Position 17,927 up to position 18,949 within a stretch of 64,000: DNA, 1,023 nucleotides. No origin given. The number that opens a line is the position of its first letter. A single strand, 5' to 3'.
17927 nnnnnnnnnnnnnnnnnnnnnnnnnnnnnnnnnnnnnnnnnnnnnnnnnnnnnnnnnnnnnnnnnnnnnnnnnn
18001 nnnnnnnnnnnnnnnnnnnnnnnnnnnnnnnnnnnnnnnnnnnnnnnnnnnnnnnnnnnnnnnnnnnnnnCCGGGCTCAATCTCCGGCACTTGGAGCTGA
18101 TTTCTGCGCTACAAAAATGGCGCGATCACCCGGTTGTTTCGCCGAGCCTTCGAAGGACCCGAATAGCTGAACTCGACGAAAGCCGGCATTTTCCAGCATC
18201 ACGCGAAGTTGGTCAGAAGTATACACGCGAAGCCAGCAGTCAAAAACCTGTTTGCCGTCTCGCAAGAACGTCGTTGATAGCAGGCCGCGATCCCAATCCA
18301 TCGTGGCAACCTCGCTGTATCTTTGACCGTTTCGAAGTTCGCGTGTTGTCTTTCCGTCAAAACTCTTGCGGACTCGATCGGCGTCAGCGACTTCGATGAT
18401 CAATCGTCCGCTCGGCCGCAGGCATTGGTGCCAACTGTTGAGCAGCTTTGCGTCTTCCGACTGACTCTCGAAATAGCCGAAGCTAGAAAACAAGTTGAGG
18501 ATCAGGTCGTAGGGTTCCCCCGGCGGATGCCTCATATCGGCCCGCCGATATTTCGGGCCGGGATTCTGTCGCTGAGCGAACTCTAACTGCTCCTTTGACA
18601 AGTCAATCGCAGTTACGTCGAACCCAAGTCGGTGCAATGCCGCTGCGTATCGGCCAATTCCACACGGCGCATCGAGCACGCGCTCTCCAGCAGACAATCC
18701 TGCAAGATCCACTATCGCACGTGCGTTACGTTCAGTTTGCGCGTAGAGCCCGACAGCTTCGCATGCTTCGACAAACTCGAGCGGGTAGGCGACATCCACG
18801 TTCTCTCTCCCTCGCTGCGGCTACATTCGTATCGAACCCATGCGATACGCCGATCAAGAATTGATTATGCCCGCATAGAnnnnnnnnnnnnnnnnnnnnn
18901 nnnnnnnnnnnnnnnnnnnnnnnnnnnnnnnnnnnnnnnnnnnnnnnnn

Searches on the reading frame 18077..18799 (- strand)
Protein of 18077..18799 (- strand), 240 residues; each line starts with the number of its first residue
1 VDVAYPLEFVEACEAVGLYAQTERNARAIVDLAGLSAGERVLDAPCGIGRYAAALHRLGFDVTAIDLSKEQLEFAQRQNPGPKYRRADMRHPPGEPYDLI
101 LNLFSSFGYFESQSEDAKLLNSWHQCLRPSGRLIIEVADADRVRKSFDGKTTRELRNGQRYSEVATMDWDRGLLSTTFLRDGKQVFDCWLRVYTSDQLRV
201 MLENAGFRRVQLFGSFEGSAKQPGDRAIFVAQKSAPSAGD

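Call 76: search_protein_families(library=pfam, proteins=[window:18077-18799:-], max_evalue=0.001)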
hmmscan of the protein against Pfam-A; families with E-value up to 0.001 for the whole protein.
window:18077-18799:- (240 aa): 6 families
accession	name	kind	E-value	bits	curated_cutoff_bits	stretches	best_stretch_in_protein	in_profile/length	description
PF13489.12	Methyltransf_23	-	1.5e-15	57.7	27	1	23-211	7-163/164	Methyltransferase domain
PF13649.12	Methyltransf_25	-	4.2e-13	50.2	27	1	41-131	1-97/97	Methyltransferase domain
PF08241.18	Methyltransf_11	-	2.3e-12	47.8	21.2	1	42-135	1-95/95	Methyltransferase domain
PF08242.18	Methyltransf_12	-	1.3e-07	32.6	30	1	42-133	1-98/98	Methyltransferase domain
PF13847.12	Methyltransf_31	-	2.7e-07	30.8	27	1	36-159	2-126/145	Methyltransferase domain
PF02353.26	CMAS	-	8.7e-05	22.4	27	1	20-78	46-104/273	Mycolic acid cyclopropane synthetase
